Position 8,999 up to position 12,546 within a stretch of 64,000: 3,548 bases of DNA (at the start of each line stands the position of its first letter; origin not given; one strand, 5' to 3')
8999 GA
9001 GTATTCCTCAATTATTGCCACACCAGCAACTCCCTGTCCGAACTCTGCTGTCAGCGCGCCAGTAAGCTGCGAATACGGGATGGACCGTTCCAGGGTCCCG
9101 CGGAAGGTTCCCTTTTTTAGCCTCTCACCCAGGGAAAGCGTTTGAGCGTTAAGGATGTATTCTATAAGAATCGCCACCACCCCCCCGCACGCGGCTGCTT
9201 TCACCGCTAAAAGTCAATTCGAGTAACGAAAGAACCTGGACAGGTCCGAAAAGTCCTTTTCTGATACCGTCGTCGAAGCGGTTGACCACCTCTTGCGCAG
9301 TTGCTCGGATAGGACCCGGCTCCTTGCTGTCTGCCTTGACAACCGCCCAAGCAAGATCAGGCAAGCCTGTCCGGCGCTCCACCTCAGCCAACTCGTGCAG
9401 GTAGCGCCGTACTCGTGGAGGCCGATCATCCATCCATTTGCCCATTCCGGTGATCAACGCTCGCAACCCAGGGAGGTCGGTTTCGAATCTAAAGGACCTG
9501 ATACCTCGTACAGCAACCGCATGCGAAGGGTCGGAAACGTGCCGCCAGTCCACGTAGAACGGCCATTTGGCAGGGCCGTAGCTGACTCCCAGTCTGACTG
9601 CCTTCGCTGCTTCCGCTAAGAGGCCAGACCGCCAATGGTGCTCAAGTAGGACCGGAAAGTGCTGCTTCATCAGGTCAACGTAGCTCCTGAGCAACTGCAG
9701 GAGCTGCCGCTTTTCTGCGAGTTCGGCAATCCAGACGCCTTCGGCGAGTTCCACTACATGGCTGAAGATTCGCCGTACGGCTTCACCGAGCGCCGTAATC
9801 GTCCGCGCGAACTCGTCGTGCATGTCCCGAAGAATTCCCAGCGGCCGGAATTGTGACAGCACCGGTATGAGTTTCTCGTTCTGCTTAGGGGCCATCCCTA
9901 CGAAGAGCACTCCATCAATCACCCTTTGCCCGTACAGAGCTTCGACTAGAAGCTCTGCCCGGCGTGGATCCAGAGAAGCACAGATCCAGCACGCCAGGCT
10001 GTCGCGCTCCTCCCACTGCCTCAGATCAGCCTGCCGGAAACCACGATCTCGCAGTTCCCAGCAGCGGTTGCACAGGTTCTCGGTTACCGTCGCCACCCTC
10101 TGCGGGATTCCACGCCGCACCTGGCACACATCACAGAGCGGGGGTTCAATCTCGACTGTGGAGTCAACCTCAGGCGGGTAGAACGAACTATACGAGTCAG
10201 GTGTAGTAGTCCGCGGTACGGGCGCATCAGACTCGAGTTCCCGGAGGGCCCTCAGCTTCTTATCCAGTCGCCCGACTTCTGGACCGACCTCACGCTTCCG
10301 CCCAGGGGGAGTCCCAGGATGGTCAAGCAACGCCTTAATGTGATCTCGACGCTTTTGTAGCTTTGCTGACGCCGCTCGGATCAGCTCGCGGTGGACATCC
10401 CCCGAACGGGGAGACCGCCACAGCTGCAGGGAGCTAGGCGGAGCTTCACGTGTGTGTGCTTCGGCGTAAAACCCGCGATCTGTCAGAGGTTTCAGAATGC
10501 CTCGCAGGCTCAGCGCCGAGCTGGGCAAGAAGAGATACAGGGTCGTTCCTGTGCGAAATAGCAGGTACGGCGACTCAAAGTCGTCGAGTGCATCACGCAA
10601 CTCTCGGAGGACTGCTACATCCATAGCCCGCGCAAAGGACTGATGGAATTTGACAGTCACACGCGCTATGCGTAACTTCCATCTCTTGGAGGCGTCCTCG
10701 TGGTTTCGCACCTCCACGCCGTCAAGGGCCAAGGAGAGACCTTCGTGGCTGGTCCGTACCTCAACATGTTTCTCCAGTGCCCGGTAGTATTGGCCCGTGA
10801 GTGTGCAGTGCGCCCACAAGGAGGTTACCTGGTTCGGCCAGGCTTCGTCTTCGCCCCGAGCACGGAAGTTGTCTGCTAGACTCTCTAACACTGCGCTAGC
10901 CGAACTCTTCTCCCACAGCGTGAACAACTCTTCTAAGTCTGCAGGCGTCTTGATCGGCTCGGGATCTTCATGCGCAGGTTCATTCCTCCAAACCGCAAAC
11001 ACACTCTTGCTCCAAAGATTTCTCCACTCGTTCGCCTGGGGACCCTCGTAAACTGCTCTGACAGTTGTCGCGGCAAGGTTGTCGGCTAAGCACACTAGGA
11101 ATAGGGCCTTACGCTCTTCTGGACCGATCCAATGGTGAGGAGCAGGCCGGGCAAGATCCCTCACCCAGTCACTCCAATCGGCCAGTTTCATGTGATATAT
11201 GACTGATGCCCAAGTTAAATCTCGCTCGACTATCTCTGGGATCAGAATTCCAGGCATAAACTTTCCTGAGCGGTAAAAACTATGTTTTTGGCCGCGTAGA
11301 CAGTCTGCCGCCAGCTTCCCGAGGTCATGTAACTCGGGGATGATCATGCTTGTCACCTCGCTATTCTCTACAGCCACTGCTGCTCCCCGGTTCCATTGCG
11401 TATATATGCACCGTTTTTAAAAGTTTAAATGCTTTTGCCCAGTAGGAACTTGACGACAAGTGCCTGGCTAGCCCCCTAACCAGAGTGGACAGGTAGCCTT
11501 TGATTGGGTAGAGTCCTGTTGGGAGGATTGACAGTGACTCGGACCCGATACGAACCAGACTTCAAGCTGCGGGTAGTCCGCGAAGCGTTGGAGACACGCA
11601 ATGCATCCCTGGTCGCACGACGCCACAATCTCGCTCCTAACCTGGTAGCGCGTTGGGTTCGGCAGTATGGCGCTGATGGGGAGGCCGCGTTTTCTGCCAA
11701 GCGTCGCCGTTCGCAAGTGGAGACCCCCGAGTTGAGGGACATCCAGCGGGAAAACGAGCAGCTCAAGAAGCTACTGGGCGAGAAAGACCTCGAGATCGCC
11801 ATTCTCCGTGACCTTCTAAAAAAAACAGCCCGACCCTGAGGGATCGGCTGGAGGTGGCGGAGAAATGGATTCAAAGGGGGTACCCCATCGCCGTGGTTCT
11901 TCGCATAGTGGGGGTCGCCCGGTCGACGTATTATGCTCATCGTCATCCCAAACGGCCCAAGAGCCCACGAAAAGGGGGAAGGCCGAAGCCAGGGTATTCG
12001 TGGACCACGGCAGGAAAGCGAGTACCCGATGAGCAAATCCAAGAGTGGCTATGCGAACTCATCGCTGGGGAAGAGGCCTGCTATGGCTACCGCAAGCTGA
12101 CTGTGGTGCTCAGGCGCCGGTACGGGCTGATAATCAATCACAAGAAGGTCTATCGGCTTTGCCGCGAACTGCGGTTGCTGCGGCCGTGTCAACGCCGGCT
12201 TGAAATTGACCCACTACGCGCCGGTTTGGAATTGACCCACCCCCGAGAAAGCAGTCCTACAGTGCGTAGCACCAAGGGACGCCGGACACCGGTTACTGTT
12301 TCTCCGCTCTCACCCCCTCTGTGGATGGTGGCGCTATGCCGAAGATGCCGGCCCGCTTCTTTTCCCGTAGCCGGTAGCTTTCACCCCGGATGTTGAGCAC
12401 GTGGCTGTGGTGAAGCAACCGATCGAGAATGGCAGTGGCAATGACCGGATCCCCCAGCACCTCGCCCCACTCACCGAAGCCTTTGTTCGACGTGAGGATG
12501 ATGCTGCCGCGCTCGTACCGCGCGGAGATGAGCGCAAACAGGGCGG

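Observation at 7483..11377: Array-less, adaptation-less Cas10(HD)-Cas5-Cas11-Cas7-like operon with a dead cyclase palm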

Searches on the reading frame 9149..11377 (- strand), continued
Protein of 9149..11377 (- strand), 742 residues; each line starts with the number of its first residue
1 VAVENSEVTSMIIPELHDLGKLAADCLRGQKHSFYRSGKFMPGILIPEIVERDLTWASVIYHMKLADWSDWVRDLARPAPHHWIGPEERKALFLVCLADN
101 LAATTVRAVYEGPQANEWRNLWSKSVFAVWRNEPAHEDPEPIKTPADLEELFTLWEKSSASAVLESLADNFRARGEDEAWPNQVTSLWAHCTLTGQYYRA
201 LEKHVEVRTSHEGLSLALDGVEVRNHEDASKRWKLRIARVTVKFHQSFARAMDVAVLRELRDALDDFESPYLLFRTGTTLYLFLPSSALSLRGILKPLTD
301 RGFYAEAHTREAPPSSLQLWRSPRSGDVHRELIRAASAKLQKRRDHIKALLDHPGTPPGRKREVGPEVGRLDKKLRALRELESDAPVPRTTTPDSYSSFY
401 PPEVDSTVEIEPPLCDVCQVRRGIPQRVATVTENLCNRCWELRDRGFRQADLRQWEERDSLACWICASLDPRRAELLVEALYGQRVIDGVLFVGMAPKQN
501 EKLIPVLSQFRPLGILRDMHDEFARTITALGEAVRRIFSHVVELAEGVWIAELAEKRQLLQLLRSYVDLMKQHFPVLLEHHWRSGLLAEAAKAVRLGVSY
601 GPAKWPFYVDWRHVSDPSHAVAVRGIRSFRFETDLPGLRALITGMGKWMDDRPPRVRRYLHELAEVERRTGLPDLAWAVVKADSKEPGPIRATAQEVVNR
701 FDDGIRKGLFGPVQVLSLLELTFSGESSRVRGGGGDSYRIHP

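Call 81: fold_search(model_id=the predicted structure, library=pdb)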
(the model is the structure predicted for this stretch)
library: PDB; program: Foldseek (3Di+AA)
matches with E <= 10: 260; with E <= 0.001: 25
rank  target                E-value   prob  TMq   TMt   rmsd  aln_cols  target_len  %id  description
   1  6ifn_A                3.7e-10  1.00  0.43  0.43  13.6       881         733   11  Crystal structure of Type III-A CRISPR Csm complex (released 2018-12-12)
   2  9g9a_A                4.7e-09  1.00  0.41  0.42  19.7       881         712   11  CryoEM structure of Enterococcus italicus Csm-crRNA (3.2 complex) (released 2025-01-29)
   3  6ifz_A                6.1e-09  1.00  0.41  0.41  15.2       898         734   11  Type III-A Csm complex, Cryo-EM structure of Csm-CTR2-ssDNA complex (released 2018-12-12)
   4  9g9h_A                9.5e-09  1.00  0.38  0.39  20.5       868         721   13  CryoEM structure of Enterococcus italicus Csm-crRNA-CTR1 complex bound to pNppA3 and AMPNPP (released 2025-01-29)
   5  9g9b_A                2.7e-08  1.00  0.39  0.40  18.2       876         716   11  CryoEM structure of Enterococcus italicus Csm-crRNA (4.3) complex (released 2025-01-29)
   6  6xn7_A                1.7e-07  1.00  0.41  0.40  19.7       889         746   11  Structure of the Lactococcus lactis Csm NTR CRISPR-Cas Complex (released 2022-01-12)
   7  6muu_A                2.3e-07  1.00  0.42  0.39  20.8       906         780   13  Cryo-EM structure of Csm-crRNA binary complex in type III-A CRISPR-Cas system (released 2018-12-19)
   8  6mut_A                5.0e-07  1.00  0.40  0.40  22.3       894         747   12  Cryo-EM structure of ternary Csm-crRNA-target RNA with anti-tag sequence complex in type III-A CRISPR-Cas system (released 2018-12-12)
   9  6o78_A                5.0e-07  1.00  0.40  0.41  16.8       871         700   12  Crystal structure of Csm1-Csm4 cassette in complex with pppApApA (released 2019-07-31)
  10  6o7i_A                5.4e-07  1.00  0.38  0.38  22.3       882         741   13  Cryo-EM structure of Csm-crRNA-target RNA ternary bigger complex in complex with cA4 in type III-A CRISPR-Cas system (released 2019-07-31)
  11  6xn3_A                7.4e-07  1.00  0.38  0.38  19.3       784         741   12  Structure of the Lactococcus lactis Csm CTR_4:3 CRISPR-Cas Complex (released 2022-01-12)
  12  6iqw_A                1.1e-06  1.00  0.44  0.42  11.7       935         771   11  Cryo-EM structure of Csm effector complex (released 2019-01-16)
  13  6nud_J                2.1e-06  1.00  0.42  0.41  13.2       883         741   12  Small conformation of ssRNA-bound CRISPR_Csm complex (released 2019-03-13)
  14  7v00_F                3.8e-06  1.00  0.38  0.39  20.6       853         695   11  Staphylococcus epidermidis RP62a CRISPR tall effector complex with bound ATP (released 2022-07-06)
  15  7v02_F                6.1e-06  1.00  0.40  0.44  15.7       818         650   10  Staphylococcus epidermidis RP62A CRISPR short effector complex (released 2022-07-06)
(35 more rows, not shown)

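Call 95: search_dna_similar(query=window:9149-11347:-, collection=plasmids, mode=protein, max_evalue=0.001, max_rows=15)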
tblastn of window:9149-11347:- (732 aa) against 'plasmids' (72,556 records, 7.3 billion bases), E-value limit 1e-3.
No match.

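Call 96: search_dna_similar(query=window:9149-11347:-, collection=phages, mode=protein, max_evalue=0.001, max_rows=15)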
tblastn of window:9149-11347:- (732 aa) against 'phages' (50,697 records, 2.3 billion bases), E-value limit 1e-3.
No match.

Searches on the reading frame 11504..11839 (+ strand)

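Call 28: search_protein_families(library=pfam, proteins=[window:11504-11839:+], max_evalue=0.01)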
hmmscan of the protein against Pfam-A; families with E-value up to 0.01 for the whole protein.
window:11504-11839:+ (111 aa): 2 families
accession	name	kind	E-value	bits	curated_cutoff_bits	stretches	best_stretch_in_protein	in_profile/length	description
PF01527.26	HTH_Tnp_1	-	2.9e-14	53.5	24.1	1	12-91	3-74/75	Transposase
PF13518.12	HTH_28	-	2.8e-10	40.5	25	1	20-69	1-50/52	Helix-turn-helix domain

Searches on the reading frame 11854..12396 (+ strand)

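Call 28: search_protein_families(library=pfam, proteins=[window:11854-12396:+], max_evalue=0.01)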
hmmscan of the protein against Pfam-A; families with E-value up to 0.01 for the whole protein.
window:11854-12396:+ (180 aa): 1 family
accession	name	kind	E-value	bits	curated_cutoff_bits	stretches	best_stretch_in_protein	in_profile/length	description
PF13276.12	HTH_21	-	5e-13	49.5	28.1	1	71-115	15-59/60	HTH-like domain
